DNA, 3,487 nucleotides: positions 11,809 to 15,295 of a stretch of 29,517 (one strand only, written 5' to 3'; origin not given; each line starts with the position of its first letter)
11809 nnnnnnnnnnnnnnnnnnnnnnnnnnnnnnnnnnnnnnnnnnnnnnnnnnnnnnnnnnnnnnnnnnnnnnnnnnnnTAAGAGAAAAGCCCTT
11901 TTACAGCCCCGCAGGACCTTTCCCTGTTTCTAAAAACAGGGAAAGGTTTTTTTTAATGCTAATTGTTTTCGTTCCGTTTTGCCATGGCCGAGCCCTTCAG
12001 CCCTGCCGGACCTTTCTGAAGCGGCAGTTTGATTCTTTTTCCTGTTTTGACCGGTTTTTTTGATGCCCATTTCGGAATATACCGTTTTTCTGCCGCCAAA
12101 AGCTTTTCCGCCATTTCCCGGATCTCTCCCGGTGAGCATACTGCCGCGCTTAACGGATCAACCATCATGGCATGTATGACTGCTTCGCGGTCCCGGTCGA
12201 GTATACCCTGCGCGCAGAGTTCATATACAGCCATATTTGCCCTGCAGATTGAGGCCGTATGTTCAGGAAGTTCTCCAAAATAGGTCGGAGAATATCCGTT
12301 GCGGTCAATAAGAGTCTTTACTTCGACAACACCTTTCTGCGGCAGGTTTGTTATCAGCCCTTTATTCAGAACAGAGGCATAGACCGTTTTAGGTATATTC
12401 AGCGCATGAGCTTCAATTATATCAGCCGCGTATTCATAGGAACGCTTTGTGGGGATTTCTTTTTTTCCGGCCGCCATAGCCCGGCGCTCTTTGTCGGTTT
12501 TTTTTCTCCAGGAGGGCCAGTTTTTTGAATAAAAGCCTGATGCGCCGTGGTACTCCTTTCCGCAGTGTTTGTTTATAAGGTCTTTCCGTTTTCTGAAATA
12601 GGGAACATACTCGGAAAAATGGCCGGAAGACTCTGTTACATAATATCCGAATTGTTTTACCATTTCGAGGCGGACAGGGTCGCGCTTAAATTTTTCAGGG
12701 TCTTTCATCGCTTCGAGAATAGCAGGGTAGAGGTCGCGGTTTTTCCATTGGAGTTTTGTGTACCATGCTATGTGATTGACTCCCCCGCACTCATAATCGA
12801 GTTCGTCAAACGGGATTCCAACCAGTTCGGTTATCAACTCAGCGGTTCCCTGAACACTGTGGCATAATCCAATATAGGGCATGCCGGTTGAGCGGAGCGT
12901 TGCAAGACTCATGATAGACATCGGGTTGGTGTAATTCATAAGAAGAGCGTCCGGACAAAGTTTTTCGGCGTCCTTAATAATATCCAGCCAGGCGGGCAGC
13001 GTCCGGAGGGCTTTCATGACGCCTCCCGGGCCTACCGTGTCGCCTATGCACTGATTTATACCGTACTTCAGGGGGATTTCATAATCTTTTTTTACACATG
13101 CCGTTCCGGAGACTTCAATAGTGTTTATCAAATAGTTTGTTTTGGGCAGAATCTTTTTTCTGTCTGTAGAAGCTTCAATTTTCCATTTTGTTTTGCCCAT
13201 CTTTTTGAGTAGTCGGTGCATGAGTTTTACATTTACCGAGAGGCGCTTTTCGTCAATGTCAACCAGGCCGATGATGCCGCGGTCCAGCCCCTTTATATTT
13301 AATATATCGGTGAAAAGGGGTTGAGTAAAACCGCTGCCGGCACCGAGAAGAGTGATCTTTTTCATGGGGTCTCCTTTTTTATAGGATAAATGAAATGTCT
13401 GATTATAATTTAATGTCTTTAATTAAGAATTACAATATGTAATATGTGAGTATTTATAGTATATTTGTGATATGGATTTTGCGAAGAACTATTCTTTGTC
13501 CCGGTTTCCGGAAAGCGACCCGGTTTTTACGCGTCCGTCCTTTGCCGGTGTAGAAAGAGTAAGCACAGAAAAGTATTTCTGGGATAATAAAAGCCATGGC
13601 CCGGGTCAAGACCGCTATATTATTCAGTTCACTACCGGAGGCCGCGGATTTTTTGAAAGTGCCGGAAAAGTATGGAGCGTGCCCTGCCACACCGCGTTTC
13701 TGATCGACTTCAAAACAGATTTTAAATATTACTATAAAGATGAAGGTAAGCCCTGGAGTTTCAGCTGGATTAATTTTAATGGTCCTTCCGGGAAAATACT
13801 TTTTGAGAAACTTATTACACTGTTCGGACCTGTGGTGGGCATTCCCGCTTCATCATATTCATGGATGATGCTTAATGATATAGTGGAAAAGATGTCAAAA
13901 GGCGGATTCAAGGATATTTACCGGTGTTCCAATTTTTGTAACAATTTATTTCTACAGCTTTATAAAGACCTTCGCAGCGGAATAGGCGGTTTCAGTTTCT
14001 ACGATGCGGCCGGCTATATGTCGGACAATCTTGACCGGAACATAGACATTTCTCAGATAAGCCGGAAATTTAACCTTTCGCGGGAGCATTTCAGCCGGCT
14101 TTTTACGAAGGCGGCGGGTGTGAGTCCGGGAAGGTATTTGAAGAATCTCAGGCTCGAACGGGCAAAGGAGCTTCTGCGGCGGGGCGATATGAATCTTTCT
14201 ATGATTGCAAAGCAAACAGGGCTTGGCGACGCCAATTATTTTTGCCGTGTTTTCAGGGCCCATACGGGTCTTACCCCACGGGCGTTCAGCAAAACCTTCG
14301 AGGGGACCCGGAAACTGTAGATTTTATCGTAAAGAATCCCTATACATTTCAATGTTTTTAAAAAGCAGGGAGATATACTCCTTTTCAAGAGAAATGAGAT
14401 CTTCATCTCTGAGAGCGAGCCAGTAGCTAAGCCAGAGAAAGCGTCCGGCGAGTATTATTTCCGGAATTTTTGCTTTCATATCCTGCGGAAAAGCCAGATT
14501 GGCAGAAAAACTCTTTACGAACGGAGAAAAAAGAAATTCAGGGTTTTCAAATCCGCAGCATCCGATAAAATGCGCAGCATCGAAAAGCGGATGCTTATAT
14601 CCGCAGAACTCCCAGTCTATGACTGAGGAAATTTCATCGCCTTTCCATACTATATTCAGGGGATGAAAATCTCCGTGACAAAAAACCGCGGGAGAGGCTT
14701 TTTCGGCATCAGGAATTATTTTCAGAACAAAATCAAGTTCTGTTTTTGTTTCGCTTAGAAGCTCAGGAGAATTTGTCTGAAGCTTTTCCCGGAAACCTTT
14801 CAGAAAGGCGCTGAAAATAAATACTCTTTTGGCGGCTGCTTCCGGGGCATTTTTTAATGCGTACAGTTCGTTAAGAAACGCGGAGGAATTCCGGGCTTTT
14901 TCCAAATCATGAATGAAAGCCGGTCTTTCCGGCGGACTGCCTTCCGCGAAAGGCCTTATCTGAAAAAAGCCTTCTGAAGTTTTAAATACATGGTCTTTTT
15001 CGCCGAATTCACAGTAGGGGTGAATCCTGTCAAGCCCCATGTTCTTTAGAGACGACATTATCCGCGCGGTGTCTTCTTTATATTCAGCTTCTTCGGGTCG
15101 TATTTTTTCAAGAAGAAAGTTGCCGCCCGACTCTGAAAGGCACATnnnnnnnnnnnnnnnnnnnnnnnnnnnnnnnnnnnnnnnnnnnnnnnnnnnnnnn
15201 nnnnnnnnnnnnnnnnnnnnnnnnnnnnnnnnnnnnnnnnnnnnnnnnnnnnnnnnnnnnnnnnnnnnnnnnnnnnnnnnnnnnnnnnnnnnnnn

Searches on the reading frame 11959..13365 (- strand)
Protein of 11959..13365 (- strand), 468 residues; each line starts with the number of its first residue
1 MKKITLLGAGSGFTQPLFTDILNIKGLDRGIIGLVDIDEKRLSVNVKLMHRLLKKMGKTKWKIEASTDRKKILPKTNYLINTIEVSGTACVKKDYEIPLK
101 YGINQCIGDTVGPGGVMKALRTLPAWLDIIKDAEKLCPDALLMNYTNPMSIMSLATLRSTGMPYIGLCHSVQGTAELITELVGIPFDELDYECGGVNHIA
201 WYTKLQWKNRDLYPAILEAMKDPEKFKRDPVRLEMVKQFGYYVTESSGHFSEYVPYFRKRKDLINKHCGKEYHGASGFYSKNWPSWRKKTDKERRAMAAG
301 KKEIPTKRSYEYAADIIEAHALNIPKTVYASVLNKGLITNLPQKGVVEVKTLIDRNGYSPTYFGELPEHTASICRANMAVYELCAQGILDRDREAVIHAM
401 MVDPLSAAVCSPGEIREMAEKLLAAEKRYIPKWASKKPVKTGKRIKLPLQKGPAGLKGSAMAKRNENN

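Call 11: search_protein_families(library=pfam, proteins=[window:11959-13365:-], max_evalue=0.001)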
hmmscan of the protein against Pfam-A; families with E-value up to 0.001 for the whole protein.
window:11959-13365:- (468 aa): 2 families
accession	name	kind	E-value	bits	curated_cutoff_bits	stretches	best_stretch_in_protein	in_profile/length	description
PF11975.13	Glyco_hydro_4C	-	1.2e-47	163.1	24.1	1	193-405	1-210/211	Family 4 glycosyl hydrolase C-terminal domain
PF02056.22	Glyco_hydro_4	-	1.6e-46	158.6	23.2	1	3-183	1-182/183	Family 4 glycosyl hydrolase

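Call 100: search_protein_families(library=ncbifam, proteins=[window:11959-13365:-], max_evalue=0.0001)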
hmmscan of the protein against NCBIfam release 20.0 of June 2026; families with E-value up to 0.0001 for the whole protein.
window:11959-13365:- (468 aa): 2 families
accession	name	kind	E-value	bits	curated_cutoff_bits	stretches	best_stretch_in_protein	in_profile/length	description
NF011657.0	PRK15076.1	subfamily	5.2e-144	480.1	486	1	1-435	2-431/432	alpha-galactosidase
NF041089.1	alpha_gluc_AglA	equivalog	1.1e-36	126.7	650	1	3-227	2-230/464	alpha-glucosidase AglA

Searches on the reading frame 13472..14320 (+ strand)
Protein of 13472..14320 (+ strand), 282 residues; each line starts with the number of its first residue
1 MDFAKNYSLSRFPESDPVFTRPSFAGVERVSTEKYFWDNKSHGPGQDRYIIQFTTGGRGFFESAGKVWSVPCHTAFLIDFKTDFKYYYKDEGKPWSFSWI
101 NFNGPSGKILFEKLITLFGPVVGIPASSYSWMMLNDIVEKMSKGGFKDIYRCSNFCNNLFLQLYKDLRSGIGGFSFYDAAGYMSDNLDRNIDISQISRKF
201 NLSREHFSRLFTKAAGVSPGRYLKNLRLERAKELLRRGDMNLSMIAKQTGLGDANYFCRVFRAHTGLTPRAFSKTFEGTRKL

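Call 11: search_protein_families(library=pfam, proteins=[window:13472-14320:+], max_evalue=0.001)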
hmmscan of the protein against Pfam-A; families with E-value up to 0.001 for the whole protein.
window:13472-14320:+ (282 aa): 3 families
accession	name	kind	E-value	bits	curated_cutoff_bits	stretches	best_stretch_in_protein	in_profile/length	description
PF12833.13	HTH_18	-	7.3e-22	77.9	33.6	1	197-274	2-79/80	Helix-turn-helix domain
PF00165.29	HTH_AraC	-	1.3e-17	63.9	26.6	2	239-272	8-40/42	Bacterial regulatory helix-turn-helix proteins, AraC family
PF02311.25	AraC_binding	-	0.00014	22.1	21.1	1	46-105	21-79/135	AraC-like ligand binding domain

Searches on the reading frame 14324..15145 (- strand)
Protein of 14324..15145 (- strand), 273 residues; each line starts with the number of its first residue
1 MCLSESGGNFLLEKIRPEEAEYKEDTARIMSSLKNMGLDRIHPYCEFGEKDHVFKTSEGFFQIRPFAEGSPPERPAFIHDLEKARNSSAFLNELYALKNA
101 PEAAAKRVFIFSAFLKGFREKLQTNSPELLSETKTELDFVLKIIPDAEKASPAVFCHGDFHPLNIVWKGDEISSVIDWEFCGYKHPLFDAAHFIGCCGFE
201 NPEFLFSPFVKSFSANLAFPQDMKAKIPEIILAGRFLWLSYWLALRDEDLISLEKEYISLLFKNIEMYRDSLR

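Call 11: search_protein_families(library=pfam, proteins=[window:14324-15145:-], max_evalue=0.001)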
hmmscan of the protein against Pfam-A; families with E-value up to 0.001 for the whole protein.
window:14324-15145:- (273 aa): 3 families
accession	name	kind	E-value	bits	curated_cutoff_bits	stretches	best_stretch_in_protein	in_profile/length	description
PF01636.29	APH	-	1.5e-16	61.3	23.2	1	8-194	21-210/239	Phosphotransferase enzyme family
PF01633.27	Choline_kinase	-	2.6e-08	34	29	1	127-197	135-208/300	Choline/ethanolamine kinase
PF02958.26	EcKL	-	0.00024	21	22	1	146-197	208-264/294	Ecdysteroid kinase-like family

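Call 100: search_protein_families(library=ncbifam, proteins=[window:14324-15145:-], max_evalue=0.0001)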
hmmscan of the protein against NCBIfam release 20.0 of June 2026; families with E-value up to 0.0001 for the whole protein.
window:14324-15145:- (273 aa): 2 families
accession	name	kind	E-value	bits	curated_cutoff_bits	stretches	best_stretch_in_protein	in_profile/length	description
NF003558.0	PRK05231.1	equivalog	9.7e-06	24.8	271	1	27-191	65-225/322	homoserine kinase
NF041256.1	GntI_guanitoxin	equivalog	4.7e-05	22.8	357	1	143-199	165-219/282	guanitoxin biosynthesis pre-guanitoxin N-oxide kinase GntI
